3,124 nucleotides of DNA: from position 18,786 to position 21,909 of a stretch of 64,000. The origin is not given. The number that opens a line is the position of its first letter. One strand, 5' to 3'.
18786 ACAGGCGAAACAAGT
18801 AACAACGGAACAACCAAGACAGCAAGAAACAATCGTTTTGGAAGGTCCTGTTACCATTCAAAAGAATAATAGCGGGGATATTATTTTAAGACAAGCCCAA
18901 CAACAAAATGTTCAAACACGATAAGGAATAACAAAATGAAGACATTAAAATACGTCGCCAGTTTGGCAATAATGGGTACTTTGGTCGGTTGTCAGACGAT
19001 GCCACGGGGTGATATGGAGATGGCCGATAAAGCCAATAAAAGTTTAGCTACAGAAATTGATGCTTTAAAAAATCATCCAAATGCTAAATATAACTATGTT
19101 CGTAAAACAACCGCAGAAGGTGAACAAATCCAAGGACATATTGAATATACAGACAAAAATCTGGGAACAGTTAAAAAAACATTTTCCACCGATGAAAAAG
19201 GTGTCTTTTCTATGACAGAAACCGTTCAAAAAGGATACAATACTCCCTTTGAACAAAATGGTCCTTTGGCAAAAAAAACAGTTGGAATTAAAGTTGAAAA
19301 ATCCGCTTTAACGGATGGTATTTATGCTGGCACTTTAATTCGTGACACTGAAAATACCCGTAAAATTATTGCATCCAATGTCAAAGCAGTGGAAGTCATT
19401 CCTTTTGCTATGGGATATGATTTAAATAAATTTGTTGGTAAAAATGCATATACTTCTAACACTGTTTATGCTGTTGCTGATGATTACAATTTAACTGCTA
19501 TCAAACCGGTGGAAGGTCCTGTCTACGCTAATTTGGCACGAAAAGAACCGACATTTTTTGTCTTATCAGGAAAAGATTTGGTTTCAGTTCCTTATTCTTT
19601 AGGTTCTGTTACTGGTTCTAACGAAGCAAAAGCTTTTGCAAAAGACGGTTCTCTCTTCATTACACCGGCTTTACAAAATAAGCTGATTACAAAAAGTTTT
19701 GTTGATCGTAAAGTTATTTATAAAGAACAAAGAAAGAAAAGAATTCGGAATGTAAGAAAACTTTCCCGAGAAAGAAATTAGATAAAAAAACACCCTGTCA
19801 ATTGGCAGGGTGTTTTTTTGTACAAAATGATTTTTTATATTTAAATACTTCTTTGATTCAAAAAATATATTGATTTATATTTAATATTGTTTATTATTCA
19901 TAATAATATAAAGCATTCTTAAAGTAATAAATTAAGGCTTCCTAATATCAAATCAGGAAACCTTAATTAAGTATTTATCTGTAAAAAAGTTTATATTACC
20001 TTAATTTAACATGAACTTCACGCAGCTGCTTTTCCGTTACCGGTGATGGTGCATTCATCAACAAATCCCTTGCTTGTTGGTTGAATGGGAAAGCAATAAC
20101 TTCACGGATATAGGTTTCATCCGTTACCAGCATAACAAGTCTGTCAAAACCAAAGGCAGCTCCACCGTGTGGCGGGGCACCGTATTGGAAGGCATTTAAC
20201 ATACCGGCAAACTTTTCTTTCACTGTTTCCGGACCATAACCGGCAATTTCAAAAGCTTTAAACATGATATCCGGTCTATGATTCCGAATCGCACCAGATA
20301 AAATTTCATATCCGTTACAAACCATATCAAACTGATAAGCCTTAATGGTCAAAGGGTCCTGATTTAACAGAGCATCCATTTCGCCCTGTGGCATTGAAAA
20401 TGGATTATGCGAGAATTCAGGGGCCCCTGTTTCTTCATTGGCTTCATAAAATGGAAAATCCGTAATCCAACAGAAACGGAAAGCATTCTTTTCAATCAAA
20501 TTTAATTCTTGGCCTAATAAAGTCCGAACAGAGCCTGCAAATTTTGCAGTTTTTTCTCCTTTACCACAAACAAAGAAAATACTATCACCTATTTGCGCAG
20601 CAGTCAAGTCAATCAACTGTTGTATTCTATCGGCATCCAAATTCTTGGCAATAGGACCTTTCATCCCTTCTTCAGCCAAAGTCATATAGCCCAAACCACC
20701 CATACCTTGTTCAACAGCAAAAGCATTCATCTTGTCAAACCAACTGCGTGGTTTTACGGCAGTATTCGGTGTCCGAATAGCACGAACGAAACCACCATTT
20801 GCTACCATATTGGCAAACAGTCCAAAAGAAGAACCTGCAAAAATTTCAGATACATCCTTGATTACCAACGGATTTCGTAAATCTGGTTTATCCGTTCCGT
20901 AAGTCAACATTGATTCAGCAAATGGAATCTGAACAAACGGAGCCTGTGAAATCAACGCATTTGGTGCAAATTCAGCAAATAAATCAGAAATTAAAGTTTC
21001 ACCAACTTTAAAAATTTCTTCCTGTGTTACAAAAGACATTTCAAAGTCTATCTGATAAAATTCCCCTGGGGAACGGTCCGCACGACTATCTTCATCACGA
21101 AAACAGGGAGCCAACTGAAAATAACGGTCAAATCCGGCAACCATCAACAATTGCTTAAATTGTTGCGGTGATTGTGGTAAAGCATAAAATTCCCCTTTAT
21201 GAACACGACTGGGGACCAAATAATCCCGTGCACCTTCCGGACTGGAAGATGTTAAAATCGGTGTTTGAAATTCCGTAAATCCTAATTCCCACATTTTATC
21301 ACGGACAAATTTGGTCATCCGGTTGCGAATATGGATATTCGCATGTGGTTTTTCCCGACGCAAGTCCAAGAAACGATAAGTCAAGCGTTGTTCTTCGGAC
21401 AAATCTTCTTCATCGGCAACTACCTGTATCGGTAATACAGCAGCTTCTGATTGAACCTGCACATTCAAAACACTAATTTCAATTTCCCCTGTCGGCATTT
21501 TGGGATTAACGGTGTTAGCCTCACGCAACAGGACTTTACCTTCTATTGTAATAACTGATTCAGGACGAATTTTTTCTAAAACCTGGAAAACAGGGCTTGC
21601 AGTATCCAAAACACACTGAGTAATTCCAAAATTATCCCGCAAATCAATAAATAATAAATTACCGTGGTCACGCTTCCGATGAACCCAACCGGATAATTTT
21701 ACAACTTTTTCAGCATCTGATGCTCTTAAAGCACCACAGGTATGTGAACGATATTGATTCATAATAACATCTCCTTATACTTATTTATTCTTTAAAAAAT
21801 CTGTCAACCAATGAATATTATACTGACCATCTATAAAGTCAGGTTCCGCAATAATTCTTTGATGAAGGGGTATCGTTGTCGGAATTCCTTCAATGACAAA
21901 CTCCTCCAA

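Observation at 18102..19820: Self-contained three-gene cassette of exported proteins, two of them histidine-rich, bracketed by a near-consensus promoter and a strong terminator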

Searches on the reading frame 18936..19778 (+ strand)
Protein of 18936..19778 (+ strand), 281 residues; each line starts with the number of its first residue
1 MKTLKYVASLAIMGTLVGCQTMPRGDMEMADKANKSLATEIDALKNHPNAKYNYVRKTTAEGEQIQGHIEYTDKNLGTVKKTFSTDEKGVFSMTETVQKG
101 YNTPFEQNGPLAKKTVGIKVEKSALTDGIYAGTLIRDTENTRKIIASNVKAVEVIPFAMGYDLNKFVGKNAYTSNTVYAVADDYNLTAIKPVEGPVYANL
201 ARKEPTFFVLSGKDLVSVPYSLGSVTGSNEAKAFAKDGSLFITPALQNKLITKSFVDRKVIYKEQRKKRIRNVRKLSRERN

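Call 3: search_protein_families(library=pfam, proteins=[window:18936-19778:+], max_evalue=1)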
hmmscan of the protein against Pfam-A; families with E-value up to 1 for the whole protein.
window:18936-19778:+ (281 aa): 2 families
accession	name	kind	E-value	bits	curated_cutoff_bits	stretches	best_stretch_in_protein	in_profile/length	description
PF20598.4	DUF6795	-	0.011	16.5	27.4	1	60-121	12-69/103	Domain of unknown function (DUF6795)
PF20629.2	GD_AH_C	-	0.042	13.6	26.8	1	32-101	62-132/242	D-galactarate/Altronate dehydratase, C-terminal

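Call 4: search_protein_families(library=ncbifam, proteins=[window:18936-19778:+], max_evalue=1)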
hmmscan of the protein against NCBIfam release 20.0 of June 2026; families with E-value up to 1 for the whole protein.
window:18936-19778:+ (281 aa): 0 families

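Call 6: find_homologous_proteins(query=window:18936-19778:+, max_evalue=0.01)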
Query window:18936-19778:+ (281 aa): 2 proteins with E <= 0.01 among 633 candidates.
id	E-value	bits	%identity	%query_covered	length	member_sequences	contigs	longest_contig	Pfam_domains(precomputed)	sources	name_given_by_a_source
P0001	9.0e-179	610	100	100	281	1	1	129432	-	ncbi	-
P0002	1.3e-151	521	84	100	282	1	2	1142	-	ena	-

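Call 7: find_encoding_contigs(protein=P0001, flank=10000, max_places=6)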
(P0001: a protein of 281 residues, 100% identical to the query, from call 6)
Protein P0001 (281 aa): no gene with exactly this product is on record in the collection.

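Call 8: find_encoding_contigs(protein=P0002, flank=10000, max_places=6)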
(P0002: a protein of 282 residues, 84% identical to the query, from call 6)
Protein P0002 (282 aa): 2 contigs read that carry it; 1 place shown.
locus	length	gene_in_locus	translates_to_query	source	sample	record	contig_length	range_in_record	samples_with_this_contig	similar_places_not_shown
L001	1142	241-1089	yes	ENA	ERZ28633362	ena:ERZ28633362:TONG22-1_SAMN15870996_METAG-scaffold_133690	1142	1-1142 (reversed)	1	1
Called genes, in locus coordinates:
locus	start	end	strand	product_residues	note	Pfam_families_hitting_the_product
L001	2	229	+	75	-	?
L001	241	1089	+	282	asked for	-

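Call 10: find_related_loci(query=window:18936-19778:+, collection=genome_contigs, flank=10000)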
Query window:18936-19778:+ (281 aa) in genome_contigs; peptide patterns used: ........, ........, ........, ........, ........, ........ (x = any residue, [..] = any of these).
72 stretches matched a pattern, but none encodes a relative of the query by tblastn (E <= 1e-3).

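Call 26: search_protein_representatives(protein=window:18936-19778:+)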
Query: 281 residues. Proteins with E-value up to 0.001 (for the whole library): 4; up to 1e-10: 2; up to 1e-30: 2. The best 4 are listed.
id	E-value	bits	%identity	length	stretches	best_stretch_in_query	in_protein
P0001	2.9e-179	610.1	100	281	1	1-281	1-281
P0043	2.9e-47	177.7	37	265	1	4-264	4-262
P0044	1.4e-07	47.6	32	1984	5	169-249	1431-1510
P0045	3.0e-07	46.5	32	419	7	29-81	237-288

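Call 30: find_encoding_contigs(protein=P0043, flank=8000, max_places=4)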
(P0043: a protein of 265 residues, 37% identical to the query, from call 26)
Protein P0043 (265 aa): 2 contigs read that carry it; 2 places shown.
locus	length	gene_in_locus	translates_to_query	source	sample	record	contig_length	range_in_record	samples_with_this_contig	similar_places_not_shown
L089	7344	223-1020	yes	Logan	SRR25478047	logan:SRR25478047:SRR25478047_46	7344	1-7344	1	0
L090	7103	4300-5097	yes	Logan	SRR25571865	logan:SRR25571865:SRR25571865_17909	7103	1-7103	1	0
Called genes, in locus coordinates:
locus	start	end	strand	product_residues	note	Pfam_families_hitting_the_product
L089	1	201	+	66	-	?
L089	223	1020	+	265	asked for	-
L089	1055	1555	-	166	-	PF03073:TspO_MBR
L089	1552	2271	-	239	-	PF12146:Hydrolase_4 (weak), PF00561:Abhydrolase_1, PF12697:Abhydrolase_6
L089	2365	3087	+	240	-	PF18912:DZR_2, PF00156:Pribosyltran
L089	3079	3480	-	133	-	PF00293:NUDIX, PF14815:NUDIX_4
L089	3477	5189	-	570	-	PF00587:tRNA-synt_2b, PF04073:tRNA_edit, PF03129:HGTP_anticodon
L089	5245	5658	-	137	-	-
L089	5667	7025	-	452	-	PF02321:OEP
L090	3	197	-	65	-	?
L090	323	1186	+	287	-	PF06325:PrmA, PF01135:PCMT (weak), PF05175:MTS, PF13489:Methyltransf_23, PF08242:Methyltransf_12 (weak), PF13649:Methyltransf_25, PF13847:Methyltransf_31 (weak)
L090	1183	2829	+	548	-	PF01321:Creatinase_N, PF16189:Creatinase_N_2, PF00557:Peptidase_M24, PF16188:Peptidase_M24_C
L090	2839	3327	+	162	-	PF01668:SmpB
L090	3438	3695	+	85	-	-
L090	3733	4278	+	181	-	-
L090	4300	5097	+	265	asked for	-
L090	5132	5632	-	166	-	PF03073:TspO_MBR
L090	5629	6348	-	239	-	PF12146:Hydrolase_4 (weak), PF00561:Abhydrolase_1, PF12697:Abhydrolase_6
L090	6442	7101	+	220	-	?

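Call 36: find_homologous_proteins(query=A2, max_evalue=0.01)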
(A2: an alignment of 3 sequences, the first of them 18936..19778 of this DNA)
Query A2 (3 sequences) (281 aa, profile of the alignment): 3 proteins with E <= 0.01 among 4978 candidates.
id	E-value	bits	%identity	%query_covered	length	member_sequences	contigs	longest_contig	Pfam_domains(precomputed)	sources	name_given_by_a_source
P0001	4.7e-161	553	100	100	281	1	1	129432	-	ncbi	-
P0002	6.7e-161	552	84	100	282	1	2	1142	-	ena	-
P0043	3.1e-138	478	37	93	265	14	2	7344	-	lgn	-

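Call 39: find_related_loci(query=A2, collection=metagenome_contigs, flank=8000)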
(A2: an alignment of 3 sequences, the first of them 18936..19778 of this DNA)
Query A2 (281 aa) in metagenome_contigs; peptide patterns used: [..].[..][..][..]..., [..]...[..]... (x = any residue, [..] = any of these).
283 stretches matched a pattern, but none encodes a relative of the query by tblastn (E <= 1e-3).

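Call 48: predict_structure(alignment_id=A2)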
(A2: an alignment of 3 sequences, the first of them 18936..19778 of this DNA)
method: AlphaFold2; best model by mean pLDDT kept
length: 281 residues; sequences in the alignment: 3
mean_pLDDT: 39.7   pTM: 0.27
mean pLDDT of the five models: 39.7, 39.0, 38.5, 37.7, 34.6
residues with pLDDT >= 90: 0; 70-90: 5; 50-70: 83; < 50: 193
segments of 3 or more residues with pLDDT < 50: 1-34, 74-76, 99-155, 174-176, 190-281
pLDDT, mean of each block of 10 residues (from residue 1): 26 23 38 51 55 68 65 54 62 53 27 23 33 43 31 48 55 54 54 40 30 26 23 26 27 25 25 30 33
secondary structure, 60 per line:
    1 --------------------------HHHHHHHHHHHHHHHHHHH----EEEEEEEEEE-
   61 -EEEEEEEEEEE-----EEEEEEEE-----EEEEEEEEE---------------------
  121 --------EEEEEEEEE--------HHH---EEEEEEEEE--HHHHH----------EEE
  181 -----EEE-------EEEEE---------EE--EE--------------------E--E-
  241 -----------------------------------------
elements in order: H27-45 E50-59 E62-72 E78-85 E91-99 E129-137 E152-160 H163-167 E178-180 E186-188 E196-200

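Call 49: search_solved_structures(query=A2, max_evalue=10)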
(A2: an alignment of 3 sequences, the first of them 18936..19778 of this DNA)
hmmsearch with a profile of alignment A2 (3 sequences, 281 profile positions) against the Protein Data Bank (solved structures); distinct sequences matched with E-value up to 10: 1.
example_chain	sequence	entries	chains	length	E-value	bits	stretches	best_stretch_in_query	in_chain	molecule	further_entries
1z05_A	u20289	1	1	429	0.93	11.8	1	171-226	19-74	transcriptional regulator, ROK family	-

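Call 56: search_protein_families(library=phrogs, proteins=[window:18936-19778:+, P0043], max_evalue=0.1)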
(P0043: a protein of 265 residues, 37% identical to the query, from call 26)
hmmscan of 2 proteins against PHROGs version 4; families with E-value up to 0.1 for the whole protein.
window:18936-19778:+ (281 aa): 0 families

P0043 (265 aa): 0 families

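Call 57: search_protein_families(library=ncbifam, proteins=[P0043, L090:3438-3692:+, L090:3733-4275:+], max_evalue=1)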
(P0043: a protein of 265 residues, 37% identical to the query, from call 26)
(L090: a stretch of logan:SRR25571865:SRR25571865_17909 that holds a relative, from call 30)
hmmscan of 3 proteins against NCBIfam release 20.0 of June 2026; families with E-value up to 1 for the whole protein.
P0043 (265 aa): 1 family
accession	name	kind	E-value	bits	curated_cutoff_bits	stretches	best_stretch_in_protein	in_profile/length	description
TIGR02439.1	catechol_proteo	equivalog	0.0028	16.7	392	1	67-108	157-200/285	catechol 1,2-dioxygenase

L090:3438-3692:+ (85 aa): 0 families

L090:3733-4275:+ (181 aa): 1 family
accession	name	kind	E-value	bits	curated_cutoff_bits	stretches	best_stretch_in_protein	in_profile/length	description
TIGR04370.1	glyco_rpt_poly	subfamily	0.099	11.6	40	1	35-94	280-338/396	oligosaccharide repeat unit polymerase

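Call 64: fold_search(model_id=the predicted structure, library=pdb)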
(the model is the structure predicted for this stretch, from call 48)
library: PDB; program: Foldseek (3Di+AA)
matches with E <= 10: 455; with E <= 0.001: 0
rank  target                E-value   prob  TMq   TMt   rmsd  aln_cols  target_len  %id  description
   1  2imj_D                1.8e-01  0.69  0.16  0.26  11.2        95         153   13  X-ray Crystal Structure of Protein PFL_3262 from Pseudomonas fluorescens. Northeast Structural Genomics Consortium Tar (released 2006-10-24)
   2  2imj_C                2.4e-01  0.63  0.16  0.26  11.2        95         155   13  X-ray Crystal Structure of Protein PFL_3262 from Pseudomonas fluorescens. Northeast Structural Genomics Consortium Tar (released 2006-10-24)
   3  2imj_A                2.8e-01  0.60  0.16  0.26  11.2        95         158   13  X-ray Crystal Structure of Protein PFL_3262 from Pseudomonas fluorescens. Northeast Structural Genomics Consortium Tar (released 2006-10-24)
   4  6vbu_9                2.8e-01  0.08  0.09  0.05  26.9       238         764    6  Structure of the bovine BBSome complex (released 2020-01-29)
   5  2imj_B                3.7e-01  0.54  0.16  0.26  11.2        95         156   13  X-ray Crystal Structure of Protein PFL_3262 from Pseudomonas fluorescens. Northeast Structural Genomics Consortium Tar (released 2006-10-24)
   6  7l9e_E                4.7e-01  0.07  0.11  0.19  21.9       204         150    9  Crystal structure of apo-alpha glucosidase (released 2021-12-29)
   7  7kbj_I                5.2e-01  0.06  0.11  0.19  21.8       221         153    8  Co-crystal structure of alpha glucosidase with compound 9 (released 2021-10-06)
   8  9v29_sc               5.2e-01  0.04  0.10  0.15  14.5       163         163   15  Cryo- EM structure of small subunit (body) of 75S ribosome with A/P- & P/E- tRNAs from Entamoeba histolytica bound to (released 2025-10-08)
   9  8vez                  5.8e-01  0.28  0.12  0.24   6.8        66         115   21  De novo design apixaban-binding protein: apx1049 (released 2025-01-15)
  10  9laa_A                5.8e-01  0.28  0.14  0.26   7.6        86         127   19  Cryo-EM structure of Shewanella oneidensis MR-1 PilA pili. (released 2026-01-07)
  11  6eob                  5.8e-01  0.21  0.10  0.06  15.2        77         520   12  Crystal structure of AMPylated GRP78 in apo form (Crystal form 1) (released 2017-11-01)
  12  4yc1_B                6.2e-01  0.28  0.12  0.20  14.0        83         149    6  Structure of the human TSG101-UEV domain in the P321 space group (released 2016-03-09)
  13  2jwy_MODEL_1_A        6.2e-01  0.08  0.10  0.15  21.8       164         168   10  Solution NMR structure of uncharacterized lipoprotein yajI from Escherichia coli. Northeast Structural Genomic (released 2007-11-20)
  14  6zmd_A                6.5e-01  0.23  0.10  0.06  14.7        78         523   10  Crystal structure of HYPE covalently tethered to BiP bound to AMP-PNP (released 2021-04-14)
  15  7kbj_G                6.9e-01  0.05  0.11  0.19  22.9       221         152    8  Co-crystal structure of alpha glucosidase with compound 9 (released 2021-10-06)
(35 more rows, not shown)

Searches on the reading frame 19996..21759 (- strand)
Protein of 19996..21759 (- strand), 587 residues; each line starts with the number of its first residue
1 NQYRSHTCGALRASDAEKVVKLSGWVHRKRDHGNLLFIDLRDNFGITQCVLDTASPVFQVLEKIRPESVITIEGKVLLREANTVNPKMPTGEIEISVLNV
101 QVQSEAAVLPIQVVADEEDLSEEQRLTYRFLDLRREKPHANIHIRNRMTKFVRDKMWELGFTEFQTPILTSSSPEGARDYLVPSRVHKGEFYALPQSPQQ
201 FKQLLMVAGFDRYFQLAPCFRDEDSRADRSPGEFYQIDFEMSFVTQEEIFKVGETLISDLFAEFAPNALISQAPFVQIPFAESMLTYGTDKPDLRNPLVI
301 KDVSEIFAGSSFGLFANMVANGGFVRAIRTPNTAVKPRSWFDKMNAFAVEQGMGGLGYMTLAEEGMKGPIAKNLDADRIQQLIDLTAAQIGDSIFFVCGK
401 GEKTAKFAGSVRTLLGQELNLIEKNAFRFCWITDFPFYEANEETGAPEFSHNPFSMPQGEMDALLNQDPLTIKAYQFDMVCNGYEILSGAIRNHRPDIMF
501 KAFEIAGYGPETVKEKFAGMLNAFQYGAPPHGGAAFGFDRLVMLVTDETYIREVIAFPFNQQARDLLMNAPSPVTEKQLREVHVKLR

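Call 15: find_related_loci(query=window:19996-21759:-, collection=genome_contigs, flank=10000)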
Query window:19996-21759:- (587 aa) in genome_contigs; peptide patterns used: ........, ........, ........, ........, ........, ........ (x = any residue, [..] = any of these).
360 stretches matched a pattern; 350 encode a relative of the query (tblastn E <= 1e-3); the best 80 are kept; 80 distinct loci.
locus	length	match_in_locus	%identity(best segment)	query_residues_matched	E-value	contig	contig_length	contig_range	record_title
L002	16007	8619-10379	89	1-587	0e+0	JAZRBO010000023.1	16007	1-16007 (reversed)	MAG: Alphaproteobacteria bacterium isolate T1900045126_TC20190120.MAGScoT_cleanbin_000006 SGB_4864_k141_2297788, whole g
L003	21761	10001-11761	89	1-587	0e+0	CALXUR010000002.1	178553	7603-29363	MAG: uncultured Alphaproteobacteria bacterium isolate BRZ_KF__bin82 genome assembly, contig: BRZ_KF__NODE_77_length_1785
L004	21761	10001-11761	88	1-587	0e+0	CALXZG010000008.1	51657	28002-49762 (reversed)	MAG: uncultured Alphaproteobacteria bacterium isolate BRZ_KG__bin33 genome assembly, contig: BRZ_KG__NODE_822_length_516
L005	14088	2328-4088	85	1-587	0e+0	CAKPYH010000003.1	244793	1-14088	MAG: uncultured Alphaproteobacteria bacterium isolate REFINED_METABAT215_TOP10_CONTIGS_1500_ASSEMBLY_K77_MERGED__Nepal_M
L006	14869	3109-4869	78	1-587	0e+0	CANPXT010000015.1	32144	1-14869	MAG: uncultured Alphaproteobacteria bacterium isolate Lapin-005__bin43 genome assembly, contig: Lapin-005__NODE_1772_len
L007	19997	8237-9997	78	1-587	0e+0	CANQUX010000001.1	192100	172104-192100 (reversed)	MAG: uncultured Alphaproteobacteria bacterium isolate Lapin-032__bin105 genome assembly, contig: Lapin-032__NODE_70_leng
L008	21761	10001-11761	77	1-587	0e+0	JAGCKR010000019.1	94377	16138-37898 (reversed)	MAG: Alphaproteobacteria bacterium isolate RGIG9879 Yak_Rectum-4__c152942, whole genome shotgun sequence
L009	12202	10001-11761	77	1-587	0e+0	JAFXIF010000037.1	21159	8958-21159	MAG: Alphaproteobacteria bacterium isolate RGIG6438 Sheep_Rectum.Co__c1692791, whole genome shotgun sequence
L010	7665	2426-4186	76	1-587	0e+0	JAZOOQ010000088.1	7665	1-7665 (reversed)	MAG: Alphaproteobacteria bacterium isolate T1900045627_YK20190321.MAGScoT_cleanbin_000013 SGB_8036_k141_1496688, whole g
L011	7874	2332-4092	76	1-587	0e+0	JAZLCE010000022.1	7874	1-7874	MAG: Alphaproteobacteria bacterium isolate T1900045053_TC20190046.MAGScoT_cleanbin_000005 SGB_4532_k141_3026556, whole g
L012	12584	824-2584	77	1-587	0e+0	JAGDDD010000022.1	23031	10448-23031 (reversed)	MAG: Alphaproteobacteria bacterium isolate RGIG10359 Yak_Rumen.Co__c3539001, whole genome shotgun sequence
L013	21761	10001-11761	77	1-587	0e+0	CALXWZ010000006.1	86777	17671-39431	MAG: uncultured Alphaproteobacteria bacterium isolate BRZ_CI__bin89 genome assembly, contig: BRZ_CI__NODE_455_length_867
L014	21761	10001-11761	77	1-587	0e+0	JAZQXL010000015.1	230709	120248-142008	MAG: Alphaproteobacteria bacterium isolate T1900045162_TC20190156.MAGScoT_cleanbin_000005 SGB_5084_k141_2370977, whole g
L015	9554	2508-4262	78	3-587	0e+0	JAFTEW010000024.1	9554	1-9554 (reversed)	MAG: Alphaproteobacteria bacterium isolate RGIG3755 Roe_deer_Abomasum-1__c92550, whole genome shotgun sequence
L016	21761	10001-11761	77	1-587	0e+0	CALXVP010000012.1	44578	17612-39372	MAG: uncultured Alphaproteobacteria bacterium isolate BRZ_DT__bin56 genome assembly, contig: BRZ_DT__NODE_757_length_445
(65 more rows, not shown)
